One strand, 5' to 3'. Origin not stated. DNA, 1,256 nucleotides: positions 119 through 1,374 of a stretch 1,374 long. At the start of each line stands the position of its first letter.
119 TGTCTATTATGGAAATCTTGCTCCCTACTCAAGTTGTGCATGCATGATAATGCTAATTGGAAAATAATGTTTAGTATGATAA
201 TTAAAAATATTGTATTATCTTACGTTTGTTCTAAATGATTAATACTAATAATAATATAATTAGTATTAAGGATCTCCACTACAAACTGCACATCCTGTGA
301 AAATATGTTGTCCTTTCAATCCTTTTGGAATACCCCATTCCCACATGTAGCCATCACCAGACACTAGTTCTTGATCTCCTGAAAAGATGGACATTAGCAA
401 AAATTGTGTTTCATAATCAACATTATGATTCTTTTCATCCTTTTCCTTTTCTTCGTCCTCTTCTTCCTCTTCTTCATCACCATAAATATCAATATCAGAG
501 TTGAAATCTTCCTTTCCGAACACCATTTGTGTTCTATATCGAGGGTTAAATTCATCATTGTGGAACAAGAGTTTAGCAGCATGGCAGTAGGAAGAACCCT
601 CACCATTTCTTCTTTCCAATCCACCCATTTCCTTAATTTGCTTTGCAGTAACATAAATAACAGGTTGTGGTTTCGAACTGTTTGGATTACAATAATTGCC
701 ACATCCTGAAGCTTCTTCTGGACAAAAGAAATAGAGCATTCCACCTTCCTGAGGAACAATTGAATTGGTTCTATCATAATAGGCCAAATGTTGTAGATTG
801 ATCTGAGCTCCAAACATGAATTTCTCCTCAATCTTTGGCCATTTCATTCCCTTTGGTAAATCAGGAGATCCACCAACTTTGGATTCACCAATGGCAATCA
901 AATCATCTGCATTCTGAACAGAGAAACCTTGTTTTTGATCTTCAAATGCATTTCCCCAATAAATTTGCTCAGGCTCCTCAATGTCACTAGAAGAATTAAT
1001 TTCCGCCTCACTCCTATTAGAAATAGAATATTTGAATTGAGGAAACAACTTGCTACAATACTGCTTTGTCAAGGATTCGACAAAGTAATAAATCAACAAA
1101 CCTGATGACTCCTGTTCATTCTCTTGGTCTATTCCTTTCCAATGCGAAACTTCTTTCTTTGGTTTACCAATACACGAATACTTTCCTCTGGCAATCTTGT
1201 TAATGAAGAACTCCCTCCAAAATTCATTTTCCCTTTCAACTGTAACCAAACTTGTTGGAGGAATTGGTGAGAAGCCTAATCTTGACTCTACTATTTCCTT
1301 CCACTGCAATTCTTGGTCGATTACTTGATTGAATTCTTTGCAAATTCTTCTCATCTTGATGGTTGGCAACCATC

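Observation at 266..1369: Bacterial-type DUF1963/YwqG-like domain in a gene with eukaryote-like (yeast-like) codon usage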

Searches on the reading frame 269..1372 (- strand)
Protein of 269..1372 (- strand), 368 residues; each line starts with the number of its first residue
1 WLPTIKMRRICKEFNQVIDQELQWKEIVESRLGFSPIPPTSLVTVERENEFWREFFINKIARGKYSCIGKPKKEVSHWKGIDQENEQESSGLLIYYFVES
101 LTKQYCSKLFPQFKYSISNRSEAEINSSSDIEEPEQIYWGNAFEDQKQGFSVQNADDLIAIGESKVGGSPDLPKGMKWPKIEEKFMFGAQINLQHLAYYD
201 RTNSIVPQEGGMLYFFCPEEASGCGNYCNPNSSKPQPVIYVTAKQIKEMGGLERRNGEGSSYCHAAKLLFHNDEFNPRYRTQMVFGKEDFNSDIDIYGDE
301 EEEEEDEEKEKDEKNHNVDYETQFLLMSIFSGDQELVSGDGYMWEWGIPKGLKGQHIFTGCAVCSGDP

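Call 3: search_protein_families(library=pfam, proteins=[window:269-1354:-], max_evalue=1)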
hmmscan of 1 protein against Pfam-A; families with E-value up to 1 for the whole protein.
window:269-1354:- (362 aa): 2 families
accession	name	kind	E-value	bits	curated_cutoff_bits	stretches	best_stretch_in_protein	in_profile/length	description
PF09234.15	DUF1963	-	1.6e-14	55.2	23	1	158-307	1-143/216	Domain of unknown function (DUF1963)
PF09026.15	CENP-B_dimeris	-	0.19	12.6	25.4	1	278-313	6-42/100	Centromere protein B dimerisation domain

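Call 4: search_protein_families(library=ncbifam, proteins=[window:269-1354:-], max_evalue=1)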
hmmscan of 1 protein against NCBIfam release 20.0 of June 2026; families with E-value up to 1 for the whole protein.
window:269-1354:- (362 aa): 0 families

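Call 5: search_solved_structures(query=window:269-1354:-, max_evalue=10, show_alignments=2)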
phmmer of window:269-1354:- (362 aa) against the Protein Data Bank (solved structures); distinct sequences matched with E-value up to 10: 0.

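Call 6: find_homologous_proteins(query=window:269-1372:-)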
Query window:269-1372:- (368 aa): 5 proteins with E <= 0.001 among 847 candidates.
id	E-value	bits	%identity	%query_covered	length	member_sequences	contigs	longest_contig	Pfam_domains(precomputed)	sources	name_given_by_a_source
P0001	1.1e-249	846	100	98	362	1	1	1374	PF09234.16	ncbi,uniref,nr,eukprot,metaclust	ncbi:predicted protein [Naegleria gruberi]|uniref:Predicted protein n=1 Tax=Naegleria gruberi TaxID=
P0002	1.5e-94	335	45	99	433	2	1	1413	PF09234.16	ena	-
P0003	4.5e-50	189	39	68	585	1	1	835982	PF00646.39,PF09234.16,PF12937.13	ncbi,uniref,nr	ncbi:hypothetical protein C9374_009741 [Naegleria lovaniensis]|uniref:F-box domain-containing protei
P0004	2.2e-29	121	32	66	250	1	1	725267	PF00646.39,PF09234.16,PF12937.13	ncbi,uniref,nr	ncbi:hypothetical protein C9374_000681 [Naegleria lovaniensis]|uniref:F-box domain-containing protei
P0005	1.9e-4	39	51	17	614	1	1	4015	PF23598.2,PF25019.1,PF09234.16,PF12799.14,PF13855.13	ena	-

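Call 9: search_protein_families(library=pfam, proteins=[P0002, P0003, P0004, P0005, window:269-1372:-], max_evalue=1)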
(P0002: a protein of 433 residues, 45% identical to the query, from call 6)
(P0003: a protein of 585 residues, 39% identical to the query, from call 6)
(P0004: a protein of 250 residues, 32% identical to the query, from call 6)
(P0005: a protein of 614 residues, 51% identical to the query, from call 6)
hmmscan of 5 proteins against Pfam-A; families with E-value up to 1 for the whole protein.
P0002 (433 aa): 4 families
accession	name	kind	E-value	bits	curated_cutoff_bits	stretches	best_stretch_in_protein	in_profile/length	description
PF09234.15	DUF1963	-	8.9e-11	43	23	1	218-330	1-114/216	Domain of unknown function (DUF1963)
PF00646.38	F-box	-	0.00057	20.2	20.5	1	49-72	19-42/43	F-box domain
PF12937.12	F-box-like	-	0.00085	19.5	24.3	1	31-75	2-45/47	F-box-like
PF22485.1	DUF6987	-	0.11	12.7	26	1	134-185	5-56/200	Domain of unknown function (DUF6987)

P0003 (585 aa): 3 families
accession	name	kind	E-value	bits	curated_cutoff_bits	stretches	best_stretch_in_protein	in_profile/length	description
PF09234.15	DUF1963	-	3.4e-11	44.4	23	1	212-285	1-67/216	Domain of unknown function (DUF1963)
PF12937.12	F-box-like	-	1.4e-07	31.6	24.3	1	33-74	2-42/47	F-box-like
PF00646.38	F-box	-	1.8e-06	28.1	20.5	1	32-74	1-42/43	F-box domain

P0004 (250 aa): 3 families
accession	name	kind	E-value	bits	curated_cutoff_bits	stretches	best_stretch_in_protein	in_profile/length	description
PF09234.15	DUF1963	-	1.2e-12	49.1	23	1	156-221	1-62/216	Domain of unknown function (DUF1963)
PF12937.12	F-box-like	-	2.2e-08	34.2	24.3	1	9-49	3-42/47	F-box-like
PF00646.38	F-box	-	4.2e-07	30.1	20.5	1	9-49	3-42/43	F-box domain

P0005 (614 aa): 7 families
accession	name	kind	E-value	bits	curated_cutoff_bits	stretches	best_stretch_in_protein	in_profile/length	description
PF09234.15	DUF1963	-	6.1e-31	108.9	23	1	381-610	1-213/216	Domain of unknown function (DUF1963)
PF23598.1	LRR_14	-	1.9e-13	50.4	40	2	247-298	42-93/353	Leucine-rich repeat region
PF13855.12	LRR_8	-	1e-11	44.8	27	2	230-286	2-60/61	Leucine rich repeat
PF12799.13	LRR_4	-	7e-08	32.9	27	4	229-268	1-40/44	Leucine Rich repeats (2 copies)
PF25019.1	LRR_R13L1-DRL21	-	4.1e-07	30.4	27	1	175-260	37-125/127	R13L1/DRL21 LRRs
PF00560.39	LRR_1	-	0.0017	18.5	20.6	0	253-273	1-22/23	Leucine Rich Repeat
PF23211.1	LRR_LRWD1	-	0.063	13.4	28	1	221-293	33-104/190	Leucine-rich repeat and WD repeat-containing protein 1, LRR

window:269-1372:- (368 aa): 2 families
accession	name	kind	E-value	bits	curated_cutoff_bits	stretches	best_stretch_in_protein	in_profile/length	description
PF09234.15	DUF1963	-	1.7e-14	55.1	23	1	164-313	1-143/216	Domain of unknown function (DUF1963)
PF09026.15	CENP-B_dimeris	-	0.2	12.6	25.4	1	284-319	6-42/100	Centromere protein B dimerisation domain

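Call 27: find_encoding_contigs(protein=P0002, flank=5000, max_places=4)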
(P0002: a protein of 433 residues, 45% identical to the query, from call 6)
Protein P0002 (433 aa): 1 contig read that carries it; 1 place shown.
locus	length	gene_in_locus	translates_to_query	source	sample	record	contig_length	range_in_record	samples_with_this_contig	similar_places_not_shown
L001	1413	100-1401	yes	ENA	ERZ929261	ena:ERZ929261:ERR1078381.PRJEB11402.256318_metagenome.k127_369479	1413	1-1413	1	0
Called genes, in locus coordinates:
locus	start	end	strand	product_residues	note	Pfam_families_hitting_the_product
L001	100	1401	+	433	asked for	PF09234:DUF1963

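Call 28: find_encoding_contigs(protein=P0003, flank=6000, max_places=3)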
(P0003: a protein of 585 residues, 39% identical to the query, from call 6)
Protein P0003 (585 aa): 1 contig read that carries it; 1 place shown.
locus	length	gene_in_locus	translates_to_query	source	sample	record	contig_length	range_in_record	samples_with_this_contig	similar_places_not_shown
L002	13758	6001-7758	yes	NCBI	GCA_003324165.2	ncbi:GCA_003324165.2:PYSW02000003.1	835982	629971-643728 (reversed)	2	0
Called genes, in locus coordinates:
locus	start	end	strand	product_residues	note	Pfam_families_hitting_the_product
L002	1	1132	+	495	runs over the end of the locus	PF12323:HTH_OrfB_IS605, PF01385:OrfB_IS605 (weak), PF07282:Cas12f1-like_TNB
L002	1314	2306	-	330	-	-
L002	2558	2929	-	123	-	-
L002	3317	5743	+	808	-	-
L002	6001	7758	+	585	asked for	PF00646:F-box (weak), PF12937:F-box-like (weak), PF09234:DUF1963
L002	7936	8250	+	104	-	PF01920:Prefoldin_2 (weak)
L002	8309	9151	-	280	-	PF16835:SF3A2, PF09732:CactinC_cactus (weak)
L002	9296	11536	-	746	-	-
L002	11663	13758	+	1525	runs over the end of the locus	PF15780:ASH, PF00612:IQ (faint)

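Call 29: search_protein_representatives(alignment_id=A1)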
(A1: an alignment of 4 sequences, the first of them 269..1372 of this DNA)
Query: 4 sequences, 430 profile positions. Proteins with E-value up to 0.001 (for the whole library): 2067; up to 1e-10: 104; up to 1e-30: 8. The best 150 are listed.
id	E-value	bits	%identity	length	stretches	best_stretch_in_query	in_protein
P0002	2.0e-220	748.9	-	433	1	1-430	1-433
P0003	1.2e-190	650.8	-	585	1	1-429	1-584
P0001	8.8e-180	615.0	-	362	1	48-430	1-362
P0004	3.1e-111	389.2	-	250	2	193-301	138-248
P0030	5.2e-99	348.9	-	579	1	3-328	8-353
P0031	3.1e-61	224.5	-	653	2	23-229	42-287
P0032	3.5e-57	211.1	-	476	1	85-321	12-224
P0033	9.7e-41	156.9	-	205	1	167-307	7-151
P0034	2.1e-28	116.2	-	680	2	202-320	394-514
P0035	1.7e-24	103.3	-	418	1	25-304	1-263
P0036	6.7e-23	98.1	-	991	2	202-324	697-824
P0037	1.6e-20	90.3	-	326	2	209-267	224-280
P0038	3.1e-18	82.7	-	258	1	178-324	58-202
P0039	1.5e-17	80.5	-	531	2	157-306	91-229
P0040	9.9e-17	77.8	-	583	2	199-308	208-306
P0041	6.0e-16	75.2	-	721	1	191-307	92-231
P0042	2.9e-15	73.0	-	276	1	182-267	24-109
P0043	4.3e-15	72.4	-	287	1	146-272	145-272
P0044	1.2e-14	71.0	-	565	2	202-310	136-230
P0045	1.3e-14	70.9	-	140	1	23-74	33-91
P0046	4.2e-14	69.1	-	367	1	199-362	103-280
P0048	4.8e-14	68.9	-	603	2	142-305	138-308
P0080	1.3e-11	61.0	-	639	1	199-276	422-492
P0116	5.9e-11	58.8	-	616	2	199-307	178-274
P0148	2.6e-10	56.7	-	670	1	174-311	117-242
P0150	2.7e-10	56.6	-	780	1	201-289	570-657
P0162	3.9e-10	56.1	-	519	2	165-269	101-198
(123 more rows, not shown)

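Call 31: predict_structure(alignment_id=A3)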
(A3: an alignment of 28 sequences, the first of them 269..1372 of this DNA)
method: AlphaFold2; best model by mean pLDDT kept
length: 368 residues; sequences in the alignment: 28
mean_pLDDT: 60.7   pTM: 0.60
mean pLDDT of the five models: 60.7, 60.2, 58.1, 58.1, 56.6
residues with pLDDT >= 90: 44; 70-90: 78; 50-70: 119; < 50: 127
segments of 3 or more residues with pLDDT < 50: 1-18, 32-47, 60-95, 97-99, 114-151, 275-284
pLDDT, mean of each block of 10 residues (from residue 1): 32 46 54 40 44 53 40 39 37 47 54 46 40 37 35 72 92 89 80 86 78 88 60 71 96 82 79 49 50 52 56 58 81 55 79 78 73
secondary structure, 60 per line:
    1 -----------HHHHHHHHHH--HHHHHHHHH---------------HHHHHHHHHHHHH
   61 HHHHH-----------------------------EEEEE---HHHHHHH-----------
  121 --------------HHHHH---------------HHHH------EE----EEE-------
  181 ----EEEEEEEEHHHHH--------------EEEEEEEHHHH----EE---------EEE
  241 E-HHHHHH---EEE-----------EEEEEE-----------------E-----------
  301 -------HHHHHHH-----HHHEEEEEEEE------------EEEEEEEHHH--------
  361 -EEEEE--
elements in order: H12-21 H24-32 H48-65 E95-99 H103-109 H135-139 H155-158 E171-173 E185-192 H193-197 E212-218 H219-222 E238-241 H243-248 E252-254 E266-271 H308-314 E323-330 E343-349 E362-366

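Call 33: search_protein_families(library=pfam, proteins=[P0030, P0031, P0032, P0033, P0034, P0035, P0036, P0045], max_evalue=0.01)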
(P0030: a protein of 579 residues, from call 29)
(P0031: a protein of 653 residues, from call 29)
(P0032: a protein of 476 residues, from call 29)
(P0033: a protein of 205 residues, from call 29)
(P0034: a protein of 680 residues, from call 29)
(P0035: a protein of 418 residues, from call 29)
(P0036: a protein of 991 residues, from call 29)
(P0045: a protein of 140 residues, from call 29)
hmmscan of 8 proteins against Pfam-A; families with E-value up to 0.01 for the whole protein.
P0030 (579 aa): 3 families
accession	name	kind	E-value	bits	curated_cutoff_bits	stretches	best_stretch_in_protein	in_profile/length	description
PF09234.15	DUF1963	-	3.7e-11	44.2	23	1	235-296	1-57/216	Domain of unknown function (DUF1963)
PF12937.12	F-box-like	-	3.2e-08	33.7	24.3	1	44-86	2-43/47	F-box-like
PF00646.38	F-box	-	2.2e-05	24.6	20.5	1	45-85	3-42/43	F-box domain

P0031 (653 aa): 3 families
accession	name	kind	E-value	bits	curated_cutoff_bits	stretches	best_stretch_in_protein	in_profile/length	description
PF12937.12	F-box-like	-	7.5e-09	35.7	24.3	1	56-99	3-45/47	F-box-like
PF00646.38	F-box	-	1.2e-06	28.6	20.5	1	57-96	4-42/43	F-box domain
PF09234.15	DUF1963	-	0.00052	20.9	23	1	269-288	1-20/216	Domain of unknown function (DUF1963)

P0032 (476 aa): 1 family
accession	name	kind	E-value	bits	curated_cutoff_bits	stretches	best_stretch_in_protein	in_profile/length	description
PF09234.15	DUF1963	-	6.5e-12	46.7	23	1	117-242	1-124/216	Domain of unknown function (DUF1963)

P0033 (205 aa): 1 family
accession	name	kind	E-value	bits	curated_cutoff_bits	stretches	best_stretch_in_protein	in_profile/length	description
PF09234.15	DUF1963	-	1.5e-12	48.8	23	1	55-159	1-92/216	Domain of unknown function (DUF1963)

P0034 (680 aa): 3 families
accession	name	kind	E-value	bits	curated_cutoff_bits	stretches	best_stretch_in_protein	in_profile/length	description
PF09234.15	DUF1963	-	4.3e-12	47.3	23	1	403-536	1-127/216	Domain of unknown function (DUF1963)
PF12937.12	F-box-like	-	0.00016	21.8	24.3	1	31-62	7-37/47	F-box-like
PF00646.38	F-box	-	0.0048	17.2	20.5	0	28-62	4-37/43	F-box domain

P0035 (418 aa): 1 family
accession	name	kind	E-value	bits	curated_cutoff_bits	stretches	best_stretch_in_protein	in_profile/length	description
PF09234.15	DUF1963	-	3.3e-12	47.7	23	1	173-413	1-214/216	Domain of unknown function (DUF1963)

P0036 (991 aa): 5 families
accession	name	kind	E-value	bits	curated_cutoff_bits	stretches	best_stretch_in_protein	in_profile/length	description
PF09234.15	DUF1963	-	9.4e-09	36.4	23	1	706-839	1-129/216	Domain of unknown function (DUF1963)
PF12937.12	F-box-like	-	6.3e-07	29.5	24.3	1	339-370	8-38/47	F-box-like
PF00646.38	F-box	-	3e-05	24.2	20.5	0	337-370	6-38/43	F-box domain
PF23598.1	LRR_14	-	0.00012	21.4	40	1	138-294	17-180/353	Leucine-rich repeat region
PF25013.1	LRR_Zer-1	-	0.00043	20.9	27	1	94-150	2-58/137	Zer-1-like, Leucine-rich repeats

P0045 (140 aa): 3 families
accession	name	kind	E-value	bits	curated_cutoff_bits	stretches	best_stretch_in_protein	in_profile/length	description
PF12937.12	F-box-like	-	9.7e-09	35.3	24.3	1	41-83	1-42/47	F-box-like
PF00646.38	F-box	-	1.1e-08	35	20.5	1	41-83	1-42/43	F-box domain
PF18511.6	F-box_5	-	0.0045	17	25.5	0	63-75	23-35/42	F-box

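Call 34: list_cluster_members(proteins=[P0030, P0031, P0032, P0033, P0034, P0035, P0036, P0045, P0002, P0006])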
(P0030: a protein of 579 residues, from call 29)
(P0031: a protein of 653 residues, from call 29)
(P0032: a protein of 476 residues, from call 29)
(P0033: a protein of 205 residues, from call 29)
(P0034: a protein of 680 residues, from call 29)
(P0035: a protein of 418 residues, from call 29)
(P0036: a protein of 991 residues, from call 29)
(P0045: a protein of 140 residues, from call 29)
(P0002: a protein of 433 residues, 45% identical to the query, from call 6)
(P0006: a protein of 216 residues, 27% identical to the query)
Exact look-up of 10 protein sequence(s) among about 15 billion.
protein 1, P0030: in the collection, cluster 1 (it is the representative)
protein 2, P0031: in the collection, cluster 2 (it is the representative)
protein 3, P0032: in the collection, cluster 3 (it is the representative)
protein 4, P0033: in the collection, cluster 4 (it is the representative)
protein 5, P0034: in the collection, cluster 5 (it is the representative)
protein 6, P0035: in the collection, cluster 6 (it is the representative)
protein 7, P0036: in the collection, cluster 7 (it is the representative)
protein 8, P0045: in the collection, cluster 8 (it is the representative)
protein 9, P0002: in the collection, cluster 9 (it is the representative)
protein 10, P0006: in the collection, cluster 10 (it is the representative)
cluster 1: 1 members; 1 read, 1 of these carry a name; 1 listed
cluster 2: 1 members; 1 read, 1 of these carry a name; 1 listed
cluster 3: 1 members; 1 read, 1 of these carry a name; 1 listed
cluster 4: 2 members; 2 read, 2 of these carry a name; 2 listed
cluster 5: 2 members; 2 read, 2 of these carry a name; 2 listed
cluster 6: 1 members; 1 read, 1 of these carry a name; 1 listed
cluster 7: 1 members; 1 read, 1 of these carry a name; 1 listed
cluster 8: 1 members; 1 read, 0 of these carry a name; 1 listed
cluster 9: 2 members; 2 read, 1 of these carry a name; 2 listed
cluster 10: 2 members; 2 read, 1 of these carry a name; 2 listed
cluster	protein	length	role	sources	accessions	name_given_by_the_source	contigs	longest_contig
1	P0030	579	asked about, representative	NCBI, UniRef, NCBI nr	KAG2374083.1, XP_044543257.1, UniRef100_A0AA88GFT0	hypothetical protein C9374_011162 [Naegleria lovaniensis] | F-box domain-containing protein n=1 Tax=Naegleria lovaniensis TaxID=51637 ... | uncharacterized protein C9374_011162 [Naegleria lovaniensis]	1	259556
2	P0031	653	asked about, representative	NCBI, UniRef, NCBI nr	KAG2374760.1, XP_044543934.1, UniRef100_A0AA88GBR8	hypothetical protein C9374_010504 [Naegleria lovaniensis] | F-box domain-containing protein n=1 Tax=Naegleria lovaniensis TaxID=51637 ... | uncharacterized protein C9374_010504 [Naegleria lovaniensis]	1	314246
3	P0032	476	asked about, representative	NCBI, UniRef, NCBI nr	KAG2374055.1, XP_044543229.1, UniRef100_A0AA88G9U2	hypothetical protein C9374_011134 [Naegleria lovaniensis] | Uncharacterized protein n=1 Tax=Naegleria lovaniensis TaxID=51637 RepID=A0AA88G9U2_NAELO | uncharacterized protein C9374_011134 [Naegleria lovaniensis]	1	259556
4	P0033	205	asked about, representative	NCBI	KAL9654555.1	hypothetical protein ABK040_006620 [Willaertia magna]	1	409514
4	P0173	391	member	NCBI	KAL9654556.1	hypothetical protein ABK040_006620 [Willaertia magna]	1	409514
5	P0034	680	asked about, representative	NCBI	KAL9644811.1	hypothetical protein ABK040_009269 [Willaertia magna]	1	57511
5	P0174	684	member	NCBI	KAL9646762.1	hypothetical protein ABK040_001184 [Willaertia magna]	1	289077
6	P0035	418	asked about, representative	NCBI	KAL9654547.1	hypothetical protein ABK040_006612 [Willaertia magna]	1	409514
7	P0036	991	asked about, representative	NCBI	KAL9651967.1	hypothetical protein ABK040_000310 [Willaertia magna]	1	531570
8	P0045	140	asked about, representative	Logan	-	-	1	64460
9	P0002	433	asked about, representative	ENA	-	-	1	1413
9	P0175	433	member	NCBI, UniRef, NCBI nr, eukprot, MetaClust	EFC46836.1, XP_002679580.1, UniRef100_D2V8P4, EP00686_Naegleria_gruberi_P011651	hypothetical protein NAEGRDRAFT_79021 [Naegleria gruberi] | Uncharacterized protein n=1 Tax=Naegleria gruberi TaxID=5762 RepID=D2V8P4_NAEGR | uncharacterized protein NAEGRDRAFT_79021 [Naegleria gruberi]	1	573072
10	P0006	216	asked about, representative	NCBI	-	-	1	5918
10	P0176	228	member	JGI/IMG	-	uncharacterized protein YwqG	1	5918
